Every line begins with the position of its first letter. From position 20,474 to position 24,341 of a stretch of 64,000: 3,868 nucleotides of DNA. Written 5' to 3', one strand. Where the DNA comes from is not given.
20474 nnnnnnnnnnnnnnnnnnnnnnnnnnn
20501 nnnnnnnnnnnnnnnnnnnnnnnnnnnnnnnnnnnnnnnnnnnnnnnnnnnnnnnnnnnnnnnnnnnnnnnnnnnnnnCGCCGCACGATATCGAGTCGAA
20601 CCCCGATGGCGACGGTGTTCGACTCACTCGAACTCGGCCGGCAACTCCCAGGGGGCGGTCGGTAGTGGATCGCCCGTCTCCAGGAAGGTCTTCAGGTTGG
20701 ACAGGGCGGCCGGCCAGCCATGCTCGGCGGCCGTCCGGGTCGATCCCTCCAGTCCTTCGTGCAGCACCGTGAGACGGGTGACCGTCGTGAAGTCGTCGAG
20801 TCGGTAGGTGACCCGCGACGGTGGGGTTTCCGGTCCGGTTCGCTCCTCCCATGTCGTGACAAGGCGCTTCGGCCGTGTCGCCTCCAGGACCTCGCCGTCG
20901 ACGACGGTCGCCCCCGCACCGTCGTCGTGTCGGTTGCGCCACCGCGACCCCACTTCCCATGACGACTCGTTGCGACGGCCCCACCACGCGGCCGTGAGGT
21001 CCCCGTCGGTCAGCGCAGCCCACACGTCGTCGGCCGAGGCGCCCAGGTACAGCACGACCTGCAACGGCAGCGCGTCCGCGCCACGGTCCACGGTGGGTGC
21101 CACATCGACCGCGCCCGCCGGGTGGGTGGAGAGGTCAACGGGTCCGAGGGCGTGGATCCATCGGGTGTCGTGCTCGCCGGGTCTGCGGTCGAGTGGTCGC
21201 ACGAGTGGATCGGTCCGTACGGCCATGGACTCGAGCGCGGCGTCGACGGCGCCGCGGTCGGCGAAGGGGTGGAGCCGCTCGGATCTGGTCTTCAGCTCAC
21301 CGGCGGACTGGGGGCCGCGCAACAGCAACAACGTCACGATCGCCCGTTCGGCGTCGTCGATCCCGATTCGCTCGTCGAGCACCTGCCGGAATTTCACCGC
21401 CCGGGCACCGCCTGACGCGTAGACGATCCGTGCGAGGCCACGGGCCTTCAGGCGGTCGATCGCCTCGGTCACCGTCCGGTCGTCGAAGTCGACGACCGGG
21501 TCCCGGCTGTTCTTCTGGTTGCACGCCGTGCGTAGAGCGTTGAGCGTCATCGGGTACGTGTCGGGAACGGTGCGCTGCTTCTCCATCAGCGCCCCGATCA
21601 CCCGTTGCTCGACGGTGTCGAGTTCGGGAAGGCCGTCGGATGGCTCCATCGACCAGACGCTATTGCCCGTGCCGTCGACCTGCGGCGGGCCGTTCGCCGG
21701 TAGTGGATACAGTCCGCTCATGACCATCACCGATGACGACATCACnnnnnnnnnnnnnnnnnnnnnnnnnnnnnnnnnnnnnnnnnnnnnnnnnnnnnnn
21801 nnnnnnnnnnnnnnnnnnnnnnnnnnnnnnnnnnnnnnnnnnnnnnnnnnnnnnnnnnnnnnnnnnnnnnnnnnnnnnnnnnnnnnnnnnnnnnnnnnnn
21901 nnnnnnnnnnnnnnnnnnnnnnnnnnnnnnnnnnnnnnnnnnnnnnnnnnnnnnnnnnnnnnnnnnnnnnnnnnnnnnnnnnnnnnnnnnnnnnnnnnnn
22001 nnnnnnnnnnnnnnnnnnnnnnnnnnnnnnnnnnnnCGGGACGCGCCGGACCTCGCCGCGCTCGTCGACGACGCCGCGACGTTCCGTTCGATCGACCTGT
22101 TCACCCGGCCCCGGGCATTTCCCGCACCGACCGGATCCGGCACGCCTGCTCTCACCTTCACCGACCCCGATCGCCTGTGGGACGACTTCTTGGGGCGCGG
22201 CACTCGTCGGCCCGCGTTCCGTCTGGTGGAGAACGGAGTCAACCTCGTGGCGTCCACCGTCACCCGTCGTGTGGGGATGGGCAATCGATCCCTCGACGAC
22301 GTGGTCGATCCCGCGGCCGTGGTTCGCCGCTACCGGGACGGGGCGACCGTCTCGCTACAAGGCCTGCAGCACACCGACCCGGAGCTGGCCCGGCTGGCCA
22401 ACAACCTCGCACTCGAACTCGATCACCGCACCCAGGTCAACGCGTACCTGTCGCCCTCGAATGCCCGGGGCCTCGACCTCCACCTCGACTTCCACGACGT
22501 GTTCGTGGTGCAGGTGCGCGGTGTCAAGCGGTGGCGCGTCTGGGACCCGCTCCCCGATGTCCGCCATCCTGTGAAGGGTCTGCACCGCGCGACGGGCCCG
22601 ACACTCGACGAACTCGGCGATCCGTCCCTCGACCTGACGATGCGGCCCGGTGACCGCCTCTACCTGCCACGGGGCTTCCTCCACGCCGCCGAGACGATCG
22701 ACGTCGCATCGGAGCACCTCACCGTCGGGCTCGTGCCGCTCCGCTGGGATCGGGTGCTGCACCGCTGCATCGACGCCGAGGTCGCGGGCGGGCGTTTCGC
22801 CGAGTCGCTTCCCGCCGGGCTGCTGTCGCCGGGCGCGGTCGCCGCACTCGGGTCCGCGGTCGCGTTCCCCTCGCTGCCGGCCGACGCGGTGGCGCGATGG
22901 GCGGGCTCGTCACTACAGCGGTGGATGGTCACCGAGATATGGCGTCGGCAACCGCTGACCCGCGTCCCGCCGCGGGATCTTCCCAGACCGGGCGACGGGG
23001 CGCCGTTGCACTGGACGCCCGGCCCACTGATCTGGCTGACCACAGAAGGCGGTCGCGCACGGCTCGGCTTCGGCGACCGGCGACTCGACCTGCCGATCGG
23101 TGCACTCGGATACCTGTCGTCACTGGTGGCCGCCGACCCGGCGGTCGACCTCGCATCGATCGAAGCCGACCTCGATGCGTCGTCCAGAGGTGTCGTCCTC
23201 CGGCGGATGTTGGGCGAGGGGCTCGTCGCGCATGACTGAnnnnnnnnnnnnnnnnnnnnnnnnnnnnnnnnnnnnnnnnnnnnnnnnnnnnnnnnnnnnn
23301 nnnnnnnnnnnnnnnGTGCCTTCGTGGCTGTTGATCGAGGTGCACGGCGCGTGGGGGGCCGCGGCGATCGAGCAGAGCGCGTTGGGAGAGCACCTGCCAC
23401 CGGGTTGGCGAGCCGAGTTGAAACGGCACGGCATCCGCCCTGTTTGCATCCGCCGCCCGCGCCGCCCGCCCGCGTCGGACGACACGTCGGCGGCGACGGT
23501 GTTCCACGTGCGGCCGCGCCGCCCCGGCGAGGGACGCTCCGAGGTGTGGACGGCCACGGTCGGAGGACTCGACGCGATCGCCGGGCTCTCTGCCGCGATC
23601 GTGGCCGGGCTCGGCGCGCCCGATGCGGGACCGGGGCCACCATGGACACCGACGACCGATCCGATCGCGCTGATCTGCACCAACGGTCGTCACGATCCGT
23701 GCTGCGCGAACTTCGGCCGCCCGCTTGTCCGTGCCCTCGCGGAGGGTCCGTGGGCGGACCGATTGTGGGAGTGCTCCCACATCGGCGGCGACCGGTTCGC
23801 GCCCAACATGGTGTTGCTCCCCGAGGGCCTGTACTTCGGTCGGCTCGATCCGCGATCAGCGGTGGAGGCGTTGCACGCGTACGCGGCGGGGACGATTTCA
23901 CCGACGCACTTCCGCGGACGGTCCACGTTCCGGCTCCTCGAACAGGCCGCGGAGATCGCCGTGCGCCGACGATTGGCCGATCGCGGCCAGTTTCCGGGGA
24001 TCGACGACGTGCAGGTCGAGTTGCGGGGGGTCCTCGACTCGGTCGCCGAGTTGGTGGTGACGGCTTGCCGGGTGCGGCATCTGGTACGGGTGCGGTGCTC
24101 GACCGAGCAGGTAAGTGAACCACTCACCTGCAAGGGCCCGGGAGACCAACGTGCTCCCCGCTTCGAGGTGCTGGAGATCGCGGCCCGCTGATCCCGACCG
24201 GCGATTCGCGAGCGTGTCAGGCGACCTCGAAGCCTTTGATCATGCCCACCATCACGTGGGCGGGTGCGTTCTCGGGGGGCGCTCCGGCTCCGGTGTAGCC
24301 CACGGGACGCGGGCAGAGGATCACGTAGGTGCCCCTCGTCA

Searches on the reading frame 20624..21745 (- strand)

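Call 16: search_protein_families(library=pfam, proteins=[window:20624-21745:-])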
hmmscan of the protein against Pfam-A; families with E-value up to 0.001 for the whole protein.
window:20624-21745:- (373 aa): 2 families
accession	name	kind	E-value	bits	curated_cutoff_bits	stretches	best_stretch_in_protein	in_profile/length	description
PF04337.18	DUF480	-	2.6e-53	180.5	25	1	42-190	1-148/149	Protein of unknown function, DUF480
PF08327.17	AHSA1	-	1.2e-19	71.2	22.1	1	236-356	2-125/125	Activator of Hsp90 ATPase homolog 1-like protein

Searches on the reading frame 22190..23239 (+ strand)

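Call 14: search_protein_families(library=pfam, proteins=[window:22190-23239:+])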
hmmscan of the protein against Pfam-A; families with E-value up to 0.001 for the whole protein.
window:22190-23239:+ (349 aa): 2 families
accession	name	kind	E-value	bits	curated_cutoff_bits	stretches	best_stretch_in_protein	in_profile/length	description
PF08007.18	JmjC_2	-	1e-23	83.7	22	1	63-183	9-121/127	JmjC domain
PF13621.12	Cupin_8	-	1.2e-06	29.1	27.4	1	79-170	130-235/252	Cupin-like domain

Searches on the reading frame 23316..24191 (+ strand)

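Call 16: search_protein_families(library=pfam, proteins=[window:23316-24191:+])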
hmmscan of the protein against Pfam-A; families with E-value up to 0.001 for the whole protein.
window:23316-24191:+ (291 aa): 1 family
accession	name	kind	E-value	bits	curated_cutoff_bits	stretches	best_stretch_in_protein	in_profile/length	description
PF06999.17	Suc_Fer-like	-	2.2e-16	60.9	34.9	1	111-201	93-191/191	Sucrase/ferredoxin-like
